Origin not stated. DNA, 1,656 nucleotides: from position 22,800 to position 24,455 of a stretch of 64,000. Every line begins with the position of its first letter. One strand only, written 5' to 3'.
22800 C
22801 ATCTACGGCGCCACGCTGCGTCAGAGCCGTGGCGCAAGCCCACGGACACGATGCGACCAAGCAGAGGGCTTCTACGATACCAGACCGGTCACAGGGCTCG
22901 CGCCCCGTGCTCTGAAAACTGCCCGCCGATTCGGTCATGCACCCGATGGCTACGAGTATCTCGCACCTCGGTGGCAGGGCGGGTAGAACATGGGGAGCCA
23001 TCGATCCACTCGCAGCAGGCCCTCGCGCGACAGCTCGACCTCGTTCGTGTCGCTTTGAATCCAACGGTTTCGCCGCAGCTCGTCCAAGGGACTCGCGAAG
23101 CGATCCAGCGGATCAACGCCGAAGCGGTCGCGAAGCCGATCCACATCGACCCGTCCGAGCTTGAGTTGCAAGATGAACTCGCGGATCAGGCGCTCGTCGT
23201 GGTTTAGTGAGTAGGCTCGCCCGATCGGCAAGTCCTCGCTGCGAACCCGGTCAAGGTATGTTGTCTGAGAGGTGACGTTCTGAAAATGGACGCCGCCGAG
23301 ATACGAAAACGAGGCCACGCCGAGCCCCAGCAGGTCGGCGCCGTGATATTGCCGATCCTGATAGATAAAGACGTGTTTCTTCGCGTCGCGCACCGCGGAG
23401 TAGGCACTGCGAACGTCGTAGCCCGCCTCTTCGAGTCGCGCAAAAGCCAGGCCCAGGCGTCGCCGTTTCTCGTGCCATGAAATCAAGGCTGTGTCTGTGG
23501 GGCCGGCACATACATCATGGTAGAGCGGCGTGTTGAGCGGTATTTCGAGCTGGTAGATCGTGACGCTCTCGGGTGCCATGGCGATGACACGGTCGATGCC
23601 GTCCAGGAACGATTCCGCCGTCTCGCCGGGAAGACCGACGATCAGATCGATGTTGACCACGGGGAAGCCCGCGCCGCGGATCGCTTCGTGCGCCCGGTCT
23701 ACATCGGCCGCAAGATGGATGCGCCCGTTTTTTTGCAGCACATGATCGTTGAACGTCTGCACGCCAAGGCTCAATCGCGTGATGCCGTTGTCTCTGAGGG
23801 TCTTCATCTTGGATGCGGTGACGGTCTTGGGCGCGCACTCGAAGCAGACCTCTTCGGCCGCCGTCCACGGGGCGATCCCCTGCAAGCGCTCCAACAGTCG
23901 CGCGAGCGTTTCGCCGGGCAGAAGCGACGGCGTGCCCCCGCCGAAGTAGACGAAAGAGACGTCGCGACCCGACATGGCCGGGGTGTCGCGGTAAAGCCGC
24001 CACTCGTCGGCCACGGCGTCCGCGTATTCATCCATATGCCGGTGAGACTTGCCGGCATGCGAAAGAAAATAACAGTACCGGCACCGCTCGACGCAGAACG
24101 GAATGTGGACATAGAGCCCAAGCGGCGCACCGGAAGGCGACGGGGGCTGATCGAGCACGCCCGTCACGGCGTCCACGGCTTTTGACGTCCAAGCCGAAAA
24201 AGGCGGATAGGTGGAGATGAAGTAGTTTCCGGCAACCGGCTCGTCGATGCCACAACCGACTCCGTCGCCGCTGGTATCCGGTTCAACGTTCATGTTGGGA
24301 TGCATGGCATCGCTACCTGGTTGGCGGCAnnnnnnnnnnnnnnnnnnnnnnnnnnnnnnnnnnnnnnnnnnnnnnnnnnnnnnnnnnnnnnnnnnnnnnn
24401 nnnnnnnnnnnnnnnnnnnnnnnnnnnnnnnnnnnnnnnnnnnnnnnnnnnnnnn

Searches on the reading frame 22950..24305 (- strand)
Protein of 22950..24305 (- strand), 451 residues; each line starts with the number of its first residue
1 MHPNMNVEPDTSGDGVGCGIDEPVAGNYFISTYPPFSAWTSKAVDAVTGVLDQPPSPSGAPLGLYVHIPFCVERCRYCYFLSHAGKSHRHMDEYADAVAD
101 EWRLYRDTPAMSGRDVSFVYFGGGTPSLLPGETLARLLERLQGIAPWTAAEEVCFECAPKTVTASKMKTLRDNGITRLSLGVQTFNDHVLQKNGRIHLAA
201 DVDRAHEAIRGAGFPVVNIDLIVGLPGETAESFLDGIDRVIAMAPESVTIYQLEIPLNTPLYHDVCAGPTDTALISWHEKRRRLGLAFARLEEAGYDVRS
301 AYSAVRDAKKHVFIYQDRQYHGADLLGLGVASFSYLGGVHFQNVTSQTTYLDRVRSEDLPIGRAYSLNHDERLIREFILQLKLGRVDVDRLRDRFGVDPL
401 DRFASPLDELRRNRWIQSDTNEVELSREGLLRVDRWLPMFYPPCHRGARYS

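Call 16: search_protein_families(library=pfam, proteins=[window:22950-24305:-], max_evalue=0.01)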
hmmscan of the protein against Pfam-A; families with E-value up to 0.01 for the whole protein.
window:22950-24305:- (451 aa): 2 families
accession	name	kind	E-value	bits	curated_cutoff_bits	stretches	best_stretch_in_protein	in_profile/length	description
PF04055.27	Radical_SAM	-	2.6e-25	90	29.5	1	65-235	1-161/166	Radical SAM superfamily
PF06969.22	HemN_C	-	1.2e-05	25.7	24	1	367-431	1-66/67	HemN C-terminal domain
